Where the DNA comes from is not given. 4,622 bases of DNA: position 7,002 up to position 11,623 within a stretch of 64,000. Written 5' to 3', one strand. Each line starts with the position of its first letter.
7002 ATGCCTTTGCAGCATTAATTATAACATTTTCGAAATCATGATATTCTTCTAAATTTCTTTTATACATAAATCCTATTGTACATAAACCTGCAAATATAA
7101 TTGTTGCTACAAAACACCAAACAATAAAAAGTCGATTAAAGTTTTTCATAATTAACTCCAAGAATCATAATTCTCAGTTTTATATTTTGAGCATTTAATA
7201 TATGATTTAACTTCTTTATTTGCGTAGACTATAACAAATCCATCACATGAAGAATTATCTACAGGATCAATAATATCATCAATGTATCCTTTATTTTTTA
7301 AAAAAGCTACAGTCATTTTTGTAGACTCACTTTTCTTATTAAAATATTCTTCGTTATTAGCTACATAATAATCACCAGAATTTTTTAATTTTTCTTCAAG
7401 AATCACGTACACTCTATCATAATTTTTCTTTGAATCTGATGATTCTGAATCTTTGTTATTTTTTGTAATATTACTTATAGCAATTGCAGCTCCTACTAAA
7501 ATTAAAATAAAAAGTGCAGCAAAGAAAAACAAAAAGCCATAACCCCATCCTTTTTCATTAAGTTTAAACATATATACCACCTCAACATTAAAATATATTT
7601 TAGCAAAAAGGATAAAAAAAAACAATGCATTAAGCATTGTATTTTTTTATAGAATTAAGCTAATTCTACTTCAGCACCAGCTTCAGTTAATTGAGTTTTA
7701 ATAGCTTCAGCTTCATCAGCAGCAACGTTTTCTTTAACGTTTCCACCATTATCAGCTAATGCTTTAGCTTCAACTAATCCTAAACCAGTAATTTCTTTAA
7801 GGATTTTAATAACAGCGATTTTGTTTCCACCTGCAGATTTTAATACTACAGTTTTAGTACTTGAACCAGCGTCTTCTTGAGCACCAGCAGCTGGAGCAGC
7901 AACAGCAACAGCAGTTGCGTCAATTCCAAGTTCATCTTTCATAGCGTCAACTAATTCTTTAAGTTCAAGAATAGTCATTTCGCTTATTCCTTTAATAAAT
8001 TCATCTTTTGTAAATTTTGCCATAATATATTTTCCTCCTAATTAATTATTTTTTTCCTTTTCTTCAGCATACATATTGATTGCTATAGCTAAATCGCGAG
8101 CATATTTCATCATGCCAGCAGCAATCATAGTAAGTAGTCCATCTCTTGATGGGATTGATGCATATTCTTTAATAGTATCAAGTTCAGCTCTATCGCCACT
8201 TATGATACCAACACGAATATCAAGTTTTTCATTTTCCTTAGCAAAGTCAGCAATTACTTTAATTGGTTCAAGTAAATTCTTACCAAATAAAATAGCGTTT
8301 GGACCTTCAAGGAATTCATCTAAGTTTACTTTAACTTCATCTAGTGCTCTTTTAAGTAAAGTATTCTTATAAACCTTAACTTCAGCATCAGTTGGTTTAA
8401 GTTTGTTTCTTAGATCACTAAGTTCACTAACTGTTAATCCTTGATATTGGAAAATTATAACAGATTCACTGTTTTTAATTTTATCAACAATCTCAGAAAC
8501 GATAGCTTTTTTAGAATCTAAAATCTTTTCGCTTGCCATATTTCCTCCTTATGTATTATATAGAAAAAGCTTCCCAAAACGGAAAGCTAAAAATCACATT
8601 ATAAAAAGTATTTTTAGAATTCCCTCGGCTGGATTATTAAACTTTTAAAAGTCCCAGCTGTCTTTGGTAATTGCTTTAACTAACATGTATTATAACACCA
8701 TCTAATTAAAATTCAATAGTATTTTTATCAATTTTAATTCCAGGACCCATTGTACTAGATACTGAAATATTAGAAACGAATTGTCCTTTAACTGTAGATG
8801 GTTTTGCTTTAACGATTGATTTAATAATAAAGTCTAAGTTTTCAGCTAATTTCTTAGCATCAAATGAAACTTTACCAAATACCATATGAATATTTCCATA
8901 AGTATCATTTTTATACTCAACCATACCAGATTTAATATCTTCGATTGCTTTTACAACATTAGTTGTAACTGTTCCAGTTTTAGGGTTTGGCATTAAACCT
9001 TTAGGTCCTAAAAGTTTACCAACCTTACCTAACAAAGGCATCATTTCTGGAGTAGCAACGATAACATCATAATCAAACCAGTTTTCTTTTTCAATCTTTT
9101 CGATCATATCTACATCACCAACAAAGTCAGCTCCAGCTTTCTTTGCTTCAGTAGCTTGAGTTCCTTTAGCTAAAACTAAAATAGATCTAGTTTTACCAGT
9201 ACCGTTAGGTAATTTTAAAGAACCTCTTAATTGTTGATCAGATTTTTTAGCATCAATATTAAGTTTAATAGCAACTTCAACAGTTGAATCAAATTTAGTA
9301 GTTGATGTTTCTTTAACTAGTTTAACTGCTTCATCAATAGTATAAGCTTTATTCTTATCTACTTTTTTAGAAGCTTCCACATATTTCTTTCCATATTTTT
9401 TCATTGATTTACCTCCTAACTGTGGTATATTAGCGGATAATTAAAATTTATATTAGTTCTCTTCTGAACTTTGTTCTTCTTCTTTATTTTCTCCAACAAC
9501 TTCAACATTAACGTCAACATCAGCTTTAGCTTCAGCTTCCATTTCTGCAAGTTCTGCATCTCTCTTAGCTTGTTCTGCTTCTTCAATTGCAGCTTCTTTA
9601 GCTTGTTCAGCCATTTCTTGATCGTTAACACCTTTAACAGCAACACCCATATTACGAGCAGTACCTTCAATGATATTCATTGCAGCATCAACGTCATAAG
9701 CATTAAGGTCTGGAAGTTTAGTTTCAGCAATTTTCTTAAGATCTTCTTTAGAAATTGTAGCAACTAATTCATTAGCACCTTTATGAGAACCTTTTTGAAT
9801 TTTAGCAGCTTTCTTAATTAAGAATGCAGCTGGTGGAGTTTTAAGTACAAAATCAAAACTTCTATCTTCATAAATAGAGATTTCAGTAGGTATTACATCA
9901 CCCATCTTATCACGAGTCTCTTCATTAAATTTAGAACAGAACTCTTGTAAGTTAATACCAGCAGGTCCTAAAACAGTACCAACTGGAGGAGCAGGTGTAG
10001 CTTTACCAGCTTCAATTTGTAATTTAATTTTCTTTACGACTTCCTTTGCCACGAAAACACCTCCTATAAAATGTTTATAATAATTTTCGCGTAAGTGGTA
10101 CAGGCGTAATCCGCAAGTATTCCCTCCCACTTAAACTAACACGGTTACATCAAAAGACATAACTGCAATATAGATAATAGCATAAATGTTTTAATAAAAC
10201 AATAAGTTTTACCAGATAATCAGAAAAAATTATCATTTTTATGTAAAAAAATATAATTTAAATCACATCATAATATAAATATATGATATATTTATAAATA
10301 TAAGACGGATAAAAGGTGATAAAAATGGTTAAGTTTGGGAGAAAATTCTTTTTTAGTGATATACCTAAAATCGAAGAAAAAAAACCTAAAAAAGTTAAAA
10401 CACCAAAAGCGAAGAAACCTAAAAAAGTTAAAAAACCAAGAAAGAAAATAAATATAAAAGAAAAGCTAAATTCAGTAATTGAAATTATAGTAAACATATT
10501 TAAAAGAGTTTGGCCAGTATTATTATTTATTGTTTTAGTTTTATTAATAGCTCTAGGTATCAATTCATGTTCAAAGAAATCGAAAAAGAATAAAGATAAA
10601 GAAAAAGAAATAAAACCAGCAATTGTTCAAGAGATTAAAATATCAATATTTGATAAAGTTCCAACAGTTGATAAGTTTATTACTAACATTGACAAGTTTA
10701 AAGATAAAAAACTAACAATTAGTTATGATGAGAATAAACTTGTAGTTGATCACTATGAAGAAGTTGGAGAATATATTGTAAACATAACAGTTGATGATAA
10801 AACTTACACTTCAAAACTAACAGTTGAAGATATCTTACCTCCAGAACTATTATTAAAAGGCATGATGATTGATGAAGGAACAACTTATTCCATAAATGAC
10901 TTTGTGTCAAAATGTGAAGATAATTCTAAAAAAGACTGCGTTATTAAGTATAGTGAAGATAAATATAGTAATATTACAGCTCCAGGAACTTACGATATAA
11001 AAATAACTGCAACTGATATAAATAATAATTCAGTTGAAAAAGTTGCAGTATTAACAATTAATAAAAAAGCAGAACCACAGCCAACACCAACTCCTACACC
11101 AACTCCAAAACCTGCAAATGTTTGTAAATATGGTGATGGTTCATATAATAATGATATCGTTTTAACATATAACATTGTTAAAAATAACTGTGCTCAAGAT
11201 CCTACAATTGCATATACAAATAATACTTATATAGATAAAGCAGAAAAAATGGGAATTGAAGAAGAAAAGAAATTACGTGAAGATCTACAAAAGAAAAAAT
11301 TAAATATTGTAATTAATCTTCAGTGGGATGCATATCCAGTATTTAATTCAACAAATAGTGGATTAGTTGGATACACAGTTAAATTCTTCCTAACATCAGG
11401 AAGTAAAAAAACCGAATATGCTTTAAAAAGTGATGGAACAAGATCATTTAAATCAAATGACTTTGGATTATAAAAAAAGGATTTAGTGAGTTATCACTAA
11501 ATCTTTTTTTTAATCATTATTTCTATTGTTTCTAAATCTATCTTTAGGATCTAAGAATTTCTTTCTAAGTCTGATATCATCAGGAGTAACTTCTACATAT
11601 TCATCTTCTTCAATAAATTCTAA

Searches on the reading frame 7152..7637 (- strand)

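Call 38: search_protein_families(library=ncbifam, proteins=[window:7152-7637:-], max_evalue=1)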
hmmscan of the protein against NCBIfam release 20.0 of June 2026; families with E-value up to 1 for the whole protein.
window:7152-7637:- (161 aa): 5 families
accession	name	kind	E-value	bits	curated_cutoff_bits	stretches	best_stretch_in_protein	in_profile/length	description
NF045846.1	MSC0882_dom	subfamily_domain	0.00059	19.1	60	1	4-76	21-94/244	MSC_0882 family membrane protein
NF045978.1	ComEA_MAG0490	equivalog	0.0014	18.4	98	1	39-98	4-63/162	MAG0490 family ComEA-like DNA-binding protein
NF041002.1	pilin_ComGF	equivalog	0.0038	17.5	80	1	41-115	12-87/139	competence type IV pilus minor pilin ComGF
TIGR02800.1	propeller_TolB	equivalog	0.024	13.6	343.15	1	52-117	25-87/418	Tol-Pal system beta propeller repeat protein TolB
NF041460.1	kinGactiv_GlnX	equivalog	0.24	10.2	780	1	40-153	245-362/439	protein kinase G-activating protein GlnX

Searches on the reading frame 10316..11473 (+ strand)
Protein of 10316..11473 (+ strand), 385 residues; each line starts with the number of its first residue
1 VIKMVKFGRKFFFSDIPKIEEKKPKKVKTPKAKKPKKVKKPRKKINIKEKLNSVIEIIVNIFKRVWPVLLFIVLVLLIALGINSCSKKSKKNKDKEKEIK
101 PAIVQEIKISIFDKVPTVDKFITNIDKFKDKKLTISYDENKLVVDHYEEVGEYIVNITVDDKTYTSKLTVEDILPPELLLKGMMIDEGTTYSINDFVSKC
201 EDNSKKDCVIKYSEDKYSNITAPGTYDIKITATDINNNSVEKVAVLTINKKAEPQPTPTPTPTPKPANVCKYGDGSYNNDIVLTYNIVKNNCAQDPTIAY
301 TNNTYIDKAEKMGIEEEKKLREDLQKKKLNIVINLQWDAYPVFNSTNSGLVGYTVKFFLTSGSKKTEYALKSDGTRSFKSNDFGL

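Call 34: find_encoding_contigs(protein=window:10316-11473:+, flank=10000, max_places=1)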
Protein window:10316-11473:+ (385 aa): no gene with exactly this product is on record in the collection.
